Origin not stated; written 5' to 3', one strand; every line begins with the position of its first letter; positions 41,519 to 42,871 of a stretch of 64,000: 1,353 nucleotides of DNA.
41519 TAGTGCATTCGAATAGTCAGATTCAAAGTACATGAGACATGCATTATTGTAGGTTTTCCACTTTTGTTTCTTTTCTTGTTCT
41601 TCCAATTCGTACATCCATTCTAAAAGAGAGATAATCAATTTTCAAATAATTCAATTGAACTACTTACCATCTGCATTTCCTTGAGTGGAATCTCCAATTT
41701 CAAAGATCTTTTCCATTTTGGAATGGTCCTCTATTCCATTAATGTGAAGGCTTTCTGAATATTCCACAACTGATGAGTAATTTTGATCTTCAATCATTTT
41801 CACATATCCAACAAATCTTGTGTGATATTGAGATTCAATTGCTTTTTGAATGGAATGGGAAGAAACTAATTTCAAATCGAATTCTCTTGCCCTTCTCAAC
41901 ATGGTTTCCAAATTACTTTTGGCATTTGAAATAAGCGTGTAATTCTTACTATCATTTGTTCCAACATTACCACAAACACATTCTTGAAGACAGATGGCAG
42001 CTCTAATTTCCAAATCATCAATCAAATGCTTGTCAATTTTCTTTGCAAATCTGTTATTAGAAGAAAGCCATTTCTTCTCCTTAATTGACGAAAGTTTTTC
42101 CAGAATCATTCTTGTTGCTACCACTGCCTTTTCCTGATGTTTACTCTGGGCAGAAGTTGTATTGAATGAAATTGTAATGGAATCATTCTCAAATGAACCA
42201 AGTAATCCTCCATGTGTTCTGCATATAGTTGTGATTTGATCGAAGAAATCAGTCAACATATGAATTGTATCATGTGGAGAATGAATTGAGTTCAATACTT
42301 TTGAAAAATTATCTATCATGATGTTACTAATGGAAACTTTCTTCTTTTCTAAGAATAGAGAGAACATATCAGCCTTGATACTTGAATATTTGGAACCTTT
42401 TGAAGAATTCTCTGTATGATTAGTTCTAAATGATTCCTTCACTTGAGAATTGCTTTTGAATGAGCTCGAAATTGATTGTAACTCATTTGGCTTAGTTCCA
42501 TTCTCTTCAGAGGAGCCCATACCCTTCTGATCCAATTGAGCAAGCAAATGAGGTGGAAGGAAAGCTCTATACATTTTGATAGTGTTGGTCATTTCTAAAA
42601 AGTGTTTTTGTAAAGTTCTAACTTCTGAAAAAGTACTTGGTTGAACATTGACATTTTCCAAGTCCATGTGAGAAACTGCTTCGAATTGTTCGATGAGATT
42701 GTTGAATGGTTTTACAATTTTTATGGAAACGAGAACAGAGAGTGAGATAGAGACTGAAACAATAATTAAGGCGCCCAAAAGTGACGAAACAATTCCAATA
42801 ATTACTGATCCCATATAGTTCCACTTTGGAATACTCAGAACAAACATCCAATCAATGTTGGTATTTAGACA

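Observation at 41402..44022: Receptor-like membrane protein with an extracellular sensor domain and a degenerate class-III cyclase-homology domain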

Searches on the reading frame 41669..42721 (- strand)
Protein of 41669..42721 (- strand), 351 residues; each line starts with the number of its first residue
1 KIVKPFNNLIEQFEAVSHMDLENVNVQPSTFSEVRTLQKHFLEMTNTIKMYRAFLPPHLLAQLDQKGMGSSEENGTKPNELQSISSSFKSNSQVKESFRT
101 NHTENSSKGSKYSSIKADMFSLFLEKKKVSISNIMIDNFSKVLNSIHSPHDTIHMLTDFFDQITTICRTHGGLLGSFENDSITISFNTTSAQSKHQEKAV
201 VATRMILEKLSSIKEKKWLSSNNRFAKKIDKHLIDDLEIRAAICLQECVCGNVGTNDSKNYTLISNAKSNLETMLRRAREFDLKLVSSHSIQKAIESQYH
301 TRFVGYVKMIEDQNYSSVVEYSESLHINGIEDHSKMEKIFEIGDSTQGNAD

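Call 38: search_solved_structures(query=A4, max_evalue=0.001, show_alignments=4)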
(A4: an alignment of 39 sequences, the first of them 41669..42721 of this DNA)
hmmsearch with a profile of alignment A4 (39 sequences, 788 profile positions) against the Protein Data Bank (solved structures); distinct sequences matched with E-value up to 0.001: 5.
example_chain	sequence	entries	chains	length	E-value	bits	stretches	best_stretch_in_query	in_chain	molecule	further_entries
2w01_A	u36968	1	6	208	1.5e-08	36.5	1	504-641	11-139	ADENYLATE CYCLASE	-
3r5g_A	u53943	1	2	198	3.4e-08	35.4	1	504-655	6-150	CyaB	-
6fht_A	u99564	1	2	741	1.7e-07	33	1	504-641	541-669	Bacteriophytochrome,Adenylate cyclase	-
1wc1_A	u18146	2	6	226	0.00015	23.3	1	504-643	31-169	ADENYLATE CYCLASE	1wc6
1wc0_A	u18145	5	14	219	0.00024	22.6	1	504-643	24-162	ADENYLATE CYCLASE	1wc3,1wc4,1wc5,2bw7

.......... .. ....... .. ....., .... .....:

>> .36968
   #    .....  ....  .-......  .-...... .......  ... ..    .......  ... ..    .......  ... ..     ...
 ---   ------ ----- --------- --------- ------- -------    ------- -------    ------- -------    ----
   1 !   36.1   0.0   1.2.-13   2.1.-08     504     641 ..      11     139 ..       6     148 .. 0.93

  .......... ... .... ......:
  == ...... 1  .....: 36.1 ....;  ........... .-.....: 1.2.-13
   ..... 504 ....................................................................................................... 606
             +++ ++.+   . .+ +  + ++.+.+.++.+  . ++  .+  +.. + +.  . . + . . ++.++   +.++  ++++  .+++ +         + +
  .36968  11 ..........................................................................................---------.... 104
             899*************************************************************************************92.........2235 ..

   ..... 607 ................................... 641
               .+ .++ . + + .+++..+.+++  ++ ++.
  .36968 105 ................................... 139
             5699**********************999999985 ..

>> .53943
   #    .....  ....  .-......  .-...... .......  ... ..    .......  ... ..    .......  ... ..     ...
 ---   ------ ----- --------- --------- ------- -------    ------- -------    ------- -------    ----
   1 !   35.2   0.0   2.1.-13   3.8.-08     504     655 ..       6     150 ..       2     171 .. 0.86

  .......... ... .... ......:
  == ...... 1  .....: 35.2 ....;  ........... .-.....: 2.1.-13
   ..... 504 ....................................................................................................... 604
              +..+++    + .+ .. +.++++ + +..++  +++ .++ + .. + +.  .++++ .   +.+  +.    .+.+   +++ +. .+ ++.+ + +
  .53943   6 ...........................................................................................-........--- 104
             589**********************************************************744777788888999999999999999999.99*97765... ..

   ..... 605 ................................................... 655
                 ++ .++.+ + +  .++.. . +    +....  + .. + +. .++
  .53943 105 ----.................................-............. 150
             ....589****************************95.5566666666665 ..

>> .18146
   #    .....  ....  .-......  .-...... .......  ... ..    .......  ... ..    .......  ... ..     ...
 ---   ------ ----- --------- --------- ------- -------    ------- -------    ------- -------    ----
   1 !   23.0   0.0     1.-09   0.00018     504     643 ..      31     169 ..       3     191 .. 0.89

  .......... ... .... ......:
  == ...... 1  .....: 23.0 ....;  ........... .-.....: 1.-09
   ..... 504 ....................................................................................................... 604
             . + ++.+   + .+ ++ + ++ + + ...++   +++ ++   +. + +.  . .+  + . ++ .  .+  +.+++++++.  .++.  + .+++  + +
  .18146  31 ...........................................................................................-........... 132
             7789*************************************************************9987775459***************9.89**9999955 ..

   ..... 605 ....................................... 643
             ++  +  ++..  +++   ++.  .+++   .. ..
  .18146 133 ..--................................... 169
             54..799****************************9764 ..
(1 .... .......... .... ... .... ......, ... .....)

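Call 39: predict_structure(alignment_id=A4)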
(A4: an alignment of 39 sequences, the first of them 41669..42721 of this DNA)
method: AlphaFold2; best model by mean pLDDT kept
length: 351 residues; sequences in the alignment: 39
mean_pLDDT: 80.6   pTM: 0.65
mean pLDDT of the five models: 80.6, 80.0, 79.6, 79.0, 78.9
residues with pLDDT >= 90: 184; 70-90: 79; 50-70: 33; < 50: 55
segments of 3 or more residues with pLDDT < 50: 69-121
pLDDT, mean of each block of 10 residues (from residue 1): 82 84 87 90 85 65 62 41 36 36 41 44 83 97 92 93 97 94 95 97 98 93 78 94 97 80 93 98 98 98 97 74 54 90 85 50
secondary structure, 60 per line:
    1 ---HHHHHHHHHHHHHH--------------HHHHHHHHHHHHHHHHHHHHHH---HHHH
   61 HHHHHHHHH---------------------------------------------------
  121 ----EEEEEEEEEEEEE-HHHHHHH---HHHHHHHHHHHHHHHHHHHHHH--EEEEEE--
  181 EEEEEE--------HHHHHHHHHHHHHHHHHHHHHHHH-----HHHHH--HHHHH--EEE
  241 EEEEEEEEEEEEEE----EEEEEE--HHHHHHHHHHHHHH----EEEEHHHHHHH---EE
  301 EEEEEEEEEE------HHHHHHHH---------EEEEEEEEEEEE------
elements in order: H4-17 H32-53 H57-69 E125-137 H139-145 H149-170 E173-178 E181-186 H195-218 H224-228 H231-235 E238-254 E259-264 H267-280 E285-288 H289-295 E299-310 H317-324 E334-345
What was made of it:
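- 42530..42721 (-): HAMP-like helix-connector-helix (residues 420-475) plus the conserved '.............' helix (to residue 483). Model helices in call 39.
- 42365..42529 (-): Low-complexity Ser/Lys/Asn-rich linker (residues 484-538), predicted disordered and variable in length among homologues. pLDDT below 50 (call 39).
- On Class III nucleotidyl cyclase (catalytically competent): The AlphaFold CHD has pLDDT above 90 (call 39).
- On HAMP domain: Helices at residues 423-436 and 451-472 in the model (call 39).
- Secondary structure: the predicted elements place M554 at the end of beta1, D599 in the beta2-beta3 turn, T681 in beta5, and N689 and M693 on alpha4, as in canonical CHDs (call 39). The AlphaFold confidence for the CHD is above 90 (call 39).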

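Call 42: fold_search(model_id=the predicted structure, library=pdb)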
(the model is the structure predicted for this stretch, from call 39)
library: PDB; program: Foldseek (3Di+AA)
matches with E <= 10: 909; with E <= 0.001: 181
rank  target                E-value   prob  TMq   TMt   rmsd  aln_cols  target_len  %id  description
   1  3r5g_B                4.3e-12  1.00  0.46  0.79   3.8       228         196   18  Crystal structure of the adenylyl cyclase CyaB from P. aeruginosa (released 2012-01-11)
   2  3r5g_A                1.7e-11  1.00  0.46  0.80   3.6       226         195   18  Crystal structure of the adenylyl cyclase CyaB from P. aeruginosa (released 2012-01-11)
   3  2w01_B                1.9e-11  1.00  0.46  0.78   4.5       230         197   13  Crystal structure of the guanylyl cyclase Cya2 (released 2008-09-30)
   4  4yus                  3.6e-11  1.00  0.46  0.46  14.8       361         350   12  Crystal structure of photoactivated adenylyl cyclase of a cyanobacteriaOscillatoria acuminata in hexagonal form (released 2016-06-01)
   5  9f1y                  3.8e-11  1.00  0.47  0.47  13.2       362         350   12  Crystal structure of Oscillatoria acuminata adenylyate cyclase at 100K (released 2025-02-26)
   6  6fht_A                4.5e-11  1.00  0.45  0.23   4.4       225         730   14  Crystal structure of an artificial phytochrome regulated adenylate/guanylate cyclase in its dark adapted Pr form (released 2018-04-18)
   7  9f1w                  5.1e-11  1.00  0.46  0.47  14.4       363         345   12  SFX room temperature structure of Oscillatoria acuminata adenylyate cyclase. (released 2025-02-26)
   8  9f1x                  8.6e-11  1.00  0.47  0.47  13.2       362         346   12  SSX room temperature structure of Oscillatoria acuminata adenylyate cyclase. (released 2025-02-26)
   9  6fht_B                1.1e-10  1.00  0.43  0.22   4.4       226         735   15  Crystal structure of an artificial phytochrome regulated adenylate/guanylate cyclase in its dark adapted Pr form (released 2018-04-18)
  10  8qfi                  1.3e-10  1.00  0.45  0.48   4.8       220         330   14  Room temperature crystal structure of the Photoactivated Adenylate Cyclase OaPAC after blue light excitation at 1.8 us d (released 2023-11-01)
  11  2w01_D                1.3e-10  1.00  0.45  0.76   4.1       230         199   13  Crystal structure of the guanylyl cyclase Cya2 (released 2008-09-30)
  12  2w01_C                1.6e-10  1.00  0.44  0.73   4.3       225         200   15  Crystal structure of the guanylyl cyclase Cya2 (released 2008-09-30)
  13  5mbj_B                1.6e-10  1.00  0.45  0.47  13.2       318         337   12  Structure of a bacterial light-regulated adenylyl cyclase (released 2017-04-05)
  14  2w01_A                1.8e-10  1.00  0.44  0.73   4.6       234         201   14  Crystal structure of the guanylyl cyclase Cya2 (released 2008-09-30)
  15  5nby                  2.4e-10  1.00  0.45  0.47  13.2       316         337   11  Structure of a bacterial light-regulated adenylyl cylcase (released 2017-04-05)
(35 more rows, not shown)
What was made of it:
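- On Class III nucleotidyl cyclase (catalytically competent): Foldseek top hits are all class III cyclases, with CyaB at E 4e-12 and TM 0.79-0.80 (call 42).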
